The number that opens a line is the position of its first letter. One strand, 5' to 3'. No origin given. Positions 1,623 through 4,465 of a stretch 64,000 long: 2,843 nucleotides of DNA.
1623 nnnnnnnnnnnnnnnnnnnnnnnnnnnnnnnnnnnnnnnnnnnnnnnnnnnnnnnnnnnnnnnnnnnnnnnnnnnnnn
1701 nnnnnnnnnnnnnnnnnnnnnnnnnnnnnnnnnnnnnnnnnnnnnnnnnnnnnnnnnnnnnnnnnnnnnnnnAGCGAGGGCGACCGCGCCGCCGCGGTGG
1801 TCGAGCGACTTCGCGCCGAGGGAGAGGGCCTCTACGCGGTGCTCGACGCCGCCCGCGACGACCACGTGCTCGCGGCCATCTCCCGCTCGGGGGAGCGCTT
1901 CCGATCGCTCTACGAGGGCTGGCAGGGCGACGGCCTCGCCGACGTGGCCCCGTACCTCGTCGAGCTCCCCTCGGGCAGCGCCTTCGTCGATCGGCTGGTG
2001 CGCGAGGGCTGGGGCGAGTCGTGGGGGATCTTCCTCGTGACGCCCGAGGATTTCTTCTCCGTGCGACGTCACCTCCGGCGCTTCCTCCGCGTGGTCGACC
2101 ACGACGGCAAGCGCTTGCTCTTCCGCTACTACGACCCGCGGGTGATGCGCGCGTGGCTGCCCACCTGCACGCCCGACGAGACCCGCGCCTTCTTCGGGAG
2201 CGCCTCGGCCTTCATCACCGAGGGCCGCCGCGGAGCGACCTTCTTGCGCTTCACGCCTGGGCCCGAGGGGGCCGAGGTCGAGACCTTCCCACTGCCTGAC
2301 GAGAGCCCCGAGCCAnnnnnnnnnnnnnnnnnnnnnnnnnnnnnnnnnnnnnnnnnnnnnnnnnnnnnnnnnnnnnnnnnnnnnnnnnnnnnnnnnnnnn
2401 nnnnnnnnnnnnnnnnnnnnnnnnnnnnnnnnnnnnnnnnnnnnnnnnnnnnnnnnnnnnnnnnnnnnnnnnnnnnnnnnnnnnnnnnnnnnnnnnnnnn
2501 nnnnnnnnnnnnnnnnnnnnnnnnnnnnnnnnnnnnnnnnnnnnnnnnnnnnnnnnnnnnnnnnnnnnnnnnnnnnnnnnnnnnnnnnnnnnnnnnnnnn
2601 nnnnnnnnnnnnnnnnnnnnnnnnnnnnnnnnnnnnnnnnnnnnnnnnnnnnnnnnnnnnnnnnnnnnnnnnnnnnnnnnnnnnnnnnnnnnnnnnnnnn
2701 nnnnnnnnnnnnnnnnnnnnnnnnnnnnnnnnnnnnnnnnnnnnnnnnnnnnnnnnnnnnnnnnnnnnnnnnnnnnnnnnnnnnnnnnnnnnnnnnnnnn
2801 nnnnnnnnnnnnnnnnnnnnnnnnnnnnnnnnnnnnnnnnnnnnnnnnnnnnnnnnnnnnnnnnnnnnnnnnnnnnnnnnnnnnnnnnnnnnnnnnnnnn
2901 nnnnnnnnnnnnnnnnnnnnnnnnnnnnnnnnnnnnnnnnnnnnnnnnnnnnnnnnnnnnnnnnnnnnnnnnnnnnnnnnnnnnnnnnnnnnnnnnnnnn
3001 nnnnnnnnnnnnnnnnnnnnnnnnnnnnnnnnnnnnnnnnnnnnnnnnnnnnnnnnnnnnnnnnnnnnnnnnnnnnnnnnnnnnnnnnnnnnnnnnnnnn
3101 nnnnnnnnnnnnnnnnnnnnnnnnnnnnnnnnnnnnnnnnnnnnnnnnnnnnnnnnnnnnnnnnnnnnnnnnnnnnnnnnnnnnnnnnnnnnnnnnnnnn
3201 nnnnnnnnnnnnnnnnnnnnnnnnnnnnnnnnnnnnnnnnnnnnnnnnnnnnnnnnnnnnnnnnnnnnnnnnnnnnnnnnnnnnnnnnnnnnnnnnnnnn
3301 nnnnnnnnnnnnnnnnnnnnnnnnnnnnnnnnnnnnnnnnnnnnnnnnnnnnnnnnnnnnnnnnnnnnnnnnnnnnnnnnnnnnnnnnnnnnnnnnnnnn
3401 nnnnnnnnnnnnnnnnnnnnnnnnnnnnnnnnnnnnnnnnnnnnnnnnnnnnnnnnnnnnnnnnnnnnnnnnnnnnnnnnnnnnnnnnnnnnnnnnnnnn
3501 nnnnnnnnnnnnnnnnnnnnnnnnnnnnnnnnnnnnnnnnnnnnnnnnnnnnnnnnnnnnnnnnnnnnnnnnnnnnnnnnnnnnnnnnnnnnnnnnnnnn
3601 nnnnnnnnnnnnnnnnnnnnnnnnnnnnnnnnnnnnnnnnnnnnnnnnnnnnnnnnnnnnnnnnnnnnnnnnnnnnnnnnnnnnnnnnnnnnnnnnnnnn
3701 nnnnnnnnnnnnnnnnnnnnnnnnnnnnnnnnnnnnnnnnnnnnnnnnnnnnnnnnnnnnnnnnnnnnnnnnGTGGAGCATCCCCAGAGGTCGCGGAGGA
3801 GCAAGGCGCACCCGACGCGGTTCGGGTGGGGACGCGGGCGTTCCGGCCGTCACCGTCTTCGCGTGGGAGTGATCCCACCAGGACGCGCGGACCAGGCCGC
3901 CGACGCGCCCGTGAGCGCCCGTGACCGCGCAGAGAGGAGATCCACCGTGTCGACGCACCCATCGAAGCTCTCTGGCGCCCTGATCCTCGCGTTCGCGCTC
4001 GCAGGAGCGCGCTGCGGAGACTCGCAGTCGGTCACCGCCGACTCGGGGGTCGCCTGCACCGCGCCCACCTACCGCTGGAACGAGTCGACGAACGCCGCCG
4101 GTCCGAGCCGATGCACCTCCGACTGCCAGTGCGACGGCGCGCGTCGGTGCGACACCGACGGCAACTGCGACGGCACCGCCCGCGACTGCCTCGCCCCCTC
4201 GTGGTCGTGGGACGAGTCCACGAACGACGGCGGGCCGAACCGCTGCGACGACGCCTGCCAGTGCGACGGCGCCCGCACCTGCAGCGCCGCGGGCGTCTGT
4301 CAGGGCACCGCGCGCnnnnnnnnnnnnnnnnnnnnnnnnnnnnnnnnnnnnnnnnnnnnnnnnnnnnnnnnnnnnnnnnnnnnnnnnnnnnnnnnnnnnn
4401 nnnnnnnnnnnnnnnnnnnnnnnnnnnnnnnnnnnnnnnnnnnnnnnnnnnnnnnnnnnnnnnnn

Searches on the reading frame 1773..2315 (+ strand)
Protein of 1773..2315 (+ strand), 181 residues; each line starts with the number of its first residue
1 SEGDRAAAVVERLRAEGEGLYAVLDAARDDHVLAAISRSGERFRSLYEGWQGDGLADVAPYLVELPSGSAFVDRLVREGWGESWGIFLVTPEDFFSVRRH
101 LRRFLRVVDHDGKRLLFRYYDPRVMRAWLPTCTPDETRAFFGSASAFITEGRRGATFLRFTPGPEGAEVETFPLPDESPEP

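Call 8: search_protein_families(library=pfam, proteins=[window:1773-2315:+], max_evalue=0.01)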
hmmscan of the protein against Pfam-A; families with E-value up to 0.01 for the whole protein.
window:1773-2315:+ (181 aa): 1 family
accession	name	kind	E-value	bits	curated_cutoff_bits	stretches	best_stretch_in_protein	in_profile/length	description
PF13503.11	DUF4123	-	4.5e-36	124.1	25.8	1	20-138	1-118/119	Domain of unknown function (DUF4123)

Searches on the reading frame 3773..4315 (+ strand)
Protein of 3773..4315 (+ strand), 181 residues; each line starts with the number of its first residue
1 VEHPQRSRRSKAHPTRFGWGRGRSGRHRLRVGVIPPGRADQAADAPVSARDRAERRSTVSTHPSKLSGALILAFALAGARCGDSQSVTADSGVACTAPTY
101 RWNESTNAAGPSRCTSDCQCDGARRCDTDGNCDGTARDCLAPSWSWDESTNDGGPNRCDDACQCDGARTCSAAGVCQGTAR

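Call 8: search_protein_families(library=pfam, proteins=[window:3773-4315:+], max_evalue=0.01)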
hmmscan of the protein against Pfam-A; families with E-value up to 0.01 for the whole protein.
window:3773-4315:+ (181 aa): 1 family
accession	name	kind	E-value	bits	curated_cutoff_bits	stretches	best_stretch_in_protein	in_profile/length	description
PF20888.2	SVN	-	1e-24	87.3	27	1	97-180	3-90/95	Scytovirin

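Call 63: search_protein_families(library=padloc, proteins=[window:3773-4315:+], max_evalue=0.01)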
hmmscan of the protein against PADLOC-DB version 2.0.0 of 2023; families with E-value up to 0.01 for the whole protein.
window:3773-4315:+ (181 aa): 0 families
